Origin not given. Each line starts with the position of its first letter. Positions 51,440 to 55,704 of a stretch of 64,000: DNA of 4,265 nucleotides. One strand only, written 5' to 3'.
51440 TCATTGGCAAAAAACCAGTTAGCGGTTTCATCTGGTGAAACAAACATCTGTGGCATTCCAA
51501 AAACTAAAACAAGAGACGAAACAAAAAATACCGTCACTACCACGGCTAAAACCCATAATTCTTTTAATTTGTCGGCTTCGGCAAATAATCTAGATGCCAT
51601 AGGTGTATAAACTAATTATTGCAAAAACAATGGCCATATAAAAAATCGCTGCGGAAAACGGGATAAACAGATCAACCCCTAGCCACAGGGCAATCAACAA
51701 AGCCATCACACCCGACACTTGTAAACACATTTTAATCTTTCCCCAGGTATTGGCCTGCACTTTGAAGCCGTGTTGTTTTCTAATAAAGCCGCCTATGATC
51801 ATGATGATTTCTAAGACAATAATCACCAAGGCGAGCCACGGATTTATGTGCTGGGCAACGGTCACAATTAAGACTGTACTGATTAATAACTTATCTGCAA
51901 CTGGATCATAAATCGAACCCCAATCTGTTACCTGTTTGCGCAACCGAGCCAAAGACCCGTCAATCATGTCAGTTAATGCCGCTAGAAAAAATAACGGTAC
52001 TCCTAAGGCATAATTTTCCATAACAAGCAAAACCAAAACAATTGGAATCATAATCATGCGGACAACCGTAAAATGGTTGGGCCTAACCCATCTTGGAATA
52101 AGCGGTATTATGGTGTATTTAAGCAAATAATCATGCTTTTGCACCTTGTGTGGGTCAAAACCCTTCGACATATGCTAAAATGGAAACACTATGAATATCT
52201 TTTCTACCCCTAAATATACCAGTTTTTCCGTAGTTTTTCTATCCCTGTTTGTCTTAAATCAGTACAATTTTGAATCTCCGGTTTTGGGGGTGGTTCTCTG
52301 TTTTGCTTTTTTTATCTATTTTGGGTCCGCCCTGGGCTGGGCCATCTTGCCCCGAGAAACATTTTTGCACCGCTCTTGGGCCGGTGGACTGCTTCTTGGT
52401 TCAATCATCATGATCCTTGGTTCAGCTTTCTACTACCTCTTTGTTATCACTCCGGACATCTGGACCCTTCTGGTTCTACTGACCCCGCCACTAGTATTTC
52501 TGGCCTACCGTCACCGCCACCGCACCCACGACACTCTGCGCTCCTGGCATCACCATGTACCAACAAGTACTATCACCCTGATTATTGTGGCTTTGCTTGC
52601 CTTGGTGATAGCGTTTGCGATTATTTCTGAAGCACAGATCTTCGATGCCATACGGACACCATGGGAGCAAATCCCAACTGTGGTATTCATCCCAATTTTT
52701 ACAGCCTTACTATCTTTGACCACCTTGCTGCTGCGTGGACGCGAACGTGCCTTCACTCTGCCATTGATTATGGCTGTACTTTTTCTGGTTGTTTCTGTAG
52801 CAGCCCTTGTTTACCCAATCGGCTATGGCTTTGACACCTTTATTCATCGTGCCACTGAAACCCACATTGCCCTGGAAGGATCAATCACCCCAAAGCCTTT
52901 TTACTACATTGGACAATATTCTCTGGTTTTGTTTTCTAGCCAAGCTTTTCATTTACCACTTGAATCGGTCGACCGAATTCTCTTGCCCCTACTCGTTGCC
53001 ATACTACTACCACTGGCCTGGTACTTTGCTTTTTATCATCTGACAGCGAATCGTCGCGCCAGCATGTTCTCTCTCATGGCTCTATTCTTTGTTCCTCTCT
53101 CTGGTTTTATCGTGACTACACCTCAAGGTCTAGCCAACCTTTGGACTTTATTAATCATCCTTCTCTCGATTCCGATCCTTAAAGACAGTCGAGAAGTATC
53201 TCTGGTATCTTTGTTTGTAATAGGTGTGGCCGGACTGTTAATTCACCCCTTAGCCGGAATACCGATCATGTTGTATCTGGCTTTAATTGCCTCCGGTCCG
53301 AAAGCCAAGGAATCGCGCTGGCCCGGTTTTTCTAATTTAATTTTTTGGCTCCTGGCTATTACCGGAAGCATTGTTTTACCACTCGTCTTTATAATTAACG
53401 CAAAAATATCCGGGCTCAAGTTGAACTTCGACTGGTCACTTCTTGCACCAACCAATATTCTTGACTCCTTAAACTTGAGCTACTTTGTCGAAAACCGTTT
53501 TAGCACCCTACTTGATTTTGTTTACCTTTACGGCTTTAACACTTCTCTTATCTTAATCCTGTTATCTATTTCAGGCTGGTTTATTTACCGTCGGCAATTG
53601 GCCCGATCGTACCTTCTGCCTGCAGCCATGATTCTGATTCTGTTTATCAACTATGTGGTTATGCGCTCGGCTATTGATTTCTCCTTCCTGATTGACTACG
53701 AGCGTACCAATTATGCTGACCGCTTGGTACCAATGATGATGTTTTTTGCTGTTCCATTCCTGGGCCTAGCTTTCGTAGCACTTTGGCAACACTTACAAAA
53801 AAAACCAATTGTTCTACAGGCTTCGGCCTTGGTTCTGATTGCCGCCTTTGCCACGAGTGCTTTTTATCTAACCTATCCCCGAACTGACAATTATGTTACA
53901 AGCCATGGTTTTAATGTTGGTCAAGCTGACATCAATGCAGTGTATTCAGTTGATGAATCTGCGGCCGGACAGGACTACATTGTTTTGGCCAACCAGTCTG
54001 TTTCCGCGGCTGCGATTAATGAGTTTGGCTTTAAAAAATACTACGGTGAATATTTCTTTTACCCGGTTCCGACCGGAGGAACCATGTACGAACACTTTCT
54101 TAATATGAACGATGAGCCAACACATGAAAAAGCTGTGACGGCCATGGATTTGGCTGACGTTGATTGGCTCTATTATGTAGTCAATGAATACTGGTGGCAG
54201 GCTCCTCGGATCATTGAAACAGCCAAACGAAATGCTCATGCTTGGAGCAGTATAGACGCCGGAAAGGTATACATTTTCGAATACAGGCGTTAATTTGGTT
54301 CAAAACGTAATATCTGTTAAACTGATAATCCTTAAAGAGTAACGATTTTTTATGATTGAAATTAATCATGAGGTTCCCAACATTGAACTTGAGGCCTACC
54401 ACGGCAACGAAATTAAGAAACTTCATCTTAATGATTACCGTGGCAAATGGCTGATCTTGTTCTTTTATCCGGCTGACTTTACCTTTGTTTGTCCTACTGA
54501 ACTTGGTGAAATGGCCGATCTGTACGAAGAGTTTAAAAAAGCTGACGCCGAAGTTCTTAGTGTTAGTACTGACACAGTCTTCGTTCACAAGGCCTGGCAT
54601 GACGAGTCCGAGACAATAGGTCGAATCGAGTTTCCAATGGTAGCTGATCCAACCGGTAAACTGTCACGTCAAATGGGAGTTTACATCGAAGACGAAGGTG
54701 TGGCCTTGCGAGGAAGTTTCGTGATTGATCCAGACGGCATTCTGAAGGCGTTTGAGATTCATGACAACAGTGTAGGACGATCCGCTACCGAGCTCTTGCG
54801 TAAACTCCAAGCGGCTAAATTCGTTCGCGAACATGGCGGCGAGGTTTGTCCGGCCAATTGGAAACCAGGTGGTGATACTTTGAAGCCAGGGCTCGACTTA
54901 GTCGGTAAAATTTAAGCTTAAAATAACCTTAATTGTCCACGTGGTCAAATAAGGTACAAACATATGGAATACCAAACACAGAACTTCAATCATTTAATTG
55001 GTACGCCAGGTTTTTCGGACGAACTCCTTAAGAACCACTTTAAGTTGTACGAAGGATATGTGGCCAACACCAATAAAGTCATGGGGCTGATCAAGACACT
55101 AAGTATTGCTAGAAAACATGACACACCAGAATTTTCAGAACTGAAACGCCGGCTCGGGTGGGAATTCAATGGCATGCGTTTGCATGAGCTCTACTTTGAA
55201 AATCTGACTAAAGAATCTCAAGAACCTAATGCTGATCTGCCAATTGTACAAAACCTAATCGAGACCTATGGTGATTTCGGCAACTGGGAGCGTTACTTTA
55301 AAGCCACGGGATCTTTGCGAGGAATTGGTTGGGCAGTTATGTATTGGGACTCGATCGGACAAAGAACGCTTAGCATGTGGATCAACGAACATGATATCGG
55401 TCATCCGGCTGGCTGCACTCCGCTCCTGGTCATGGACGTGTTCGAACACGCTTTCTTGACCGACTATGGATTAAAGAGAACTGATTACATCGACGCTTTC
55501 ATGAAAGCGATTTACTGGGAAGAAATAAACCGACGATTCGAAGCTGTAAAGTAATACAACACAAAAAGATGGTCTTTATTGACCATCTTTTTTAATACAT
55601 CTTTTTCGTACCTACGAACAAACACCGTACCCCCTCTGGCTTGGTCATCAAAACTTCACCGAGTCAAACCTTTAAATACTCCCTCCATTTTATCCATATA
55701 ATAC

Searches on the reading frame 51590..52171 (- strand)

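Call 80: search_protein_families(library=pfam, proteins=[window:51590-52171:-], max_evalue=0.000001)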
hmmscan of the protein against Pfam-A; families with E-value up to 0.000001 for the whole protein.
window:51590-52171:- (193 aa): 1 family
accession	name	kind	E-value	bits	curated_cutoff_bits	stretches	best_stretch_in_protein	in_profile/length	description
PF01066.26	CDP-OH_P_transf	-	2.1e-33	116.3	22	1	29-185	2-151/152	CDP-alcohol phosphatidyltransferase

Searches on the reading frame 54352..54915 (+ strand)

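Call 66: search_protein_families(library=pfam, proteins=[window:54352-54915:+], max_evalue=0.001)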
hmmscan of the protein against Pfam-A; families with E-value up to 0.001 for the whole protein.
window:54352-54915:+ (187 aa): 4 families
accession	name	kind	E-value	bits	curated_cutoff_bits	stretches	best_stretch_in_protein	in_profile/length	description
PF00578.27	AhpC-TSA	-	1.9e-41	141.4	26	1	4-133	1-123/124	AhpC/TSA family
PF08534.16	Redoxin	-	4.9e-17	62.5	26.6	1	7-142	5-139/148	Redoxin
PF10417.14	1-cysPrx_C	-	8.3e-08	32.5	21.1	1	155-178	2-28/41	C-terminal domain of 1-Cys peroxiredoxin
PF02630.20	SCO1-SenC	-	0.00015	22.1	22.8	1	25-72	15-64/134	SCO1/SenC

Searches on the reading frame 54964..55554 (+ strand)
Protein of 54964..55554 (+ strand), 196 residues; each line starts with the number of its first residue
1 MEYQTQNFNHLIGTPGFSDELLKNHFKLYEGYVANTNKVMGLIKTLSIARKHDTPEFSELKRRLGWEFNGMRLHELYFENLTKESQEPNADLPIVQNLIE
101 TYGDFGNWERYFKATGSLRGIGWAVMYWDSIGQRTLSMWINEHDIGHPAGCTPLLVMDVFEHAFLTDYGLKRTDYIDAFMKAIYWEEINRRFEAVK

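Call 66: search_protein_families(library=pfam, proteins=[window:54964-55554:+], max_evalue=0.001)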
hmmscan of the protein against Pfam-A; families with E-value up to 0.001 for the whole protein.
window:54964-55554:+ (196 aa): 2 families
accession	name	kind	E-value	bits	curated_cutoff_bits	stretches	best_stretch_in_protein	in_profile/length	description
PF02777.23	Sod_Fe_C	-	4.8e-20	72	20.9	1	94-191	5-102/102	Iron/manganese superoxide dismutases, C-terminal domain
PF00081.27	Sod_Fe_N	-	0.00035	21.4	27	1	15-81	16-81/82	Iron/manganese superoxide dismutases, alpha-hairpin domain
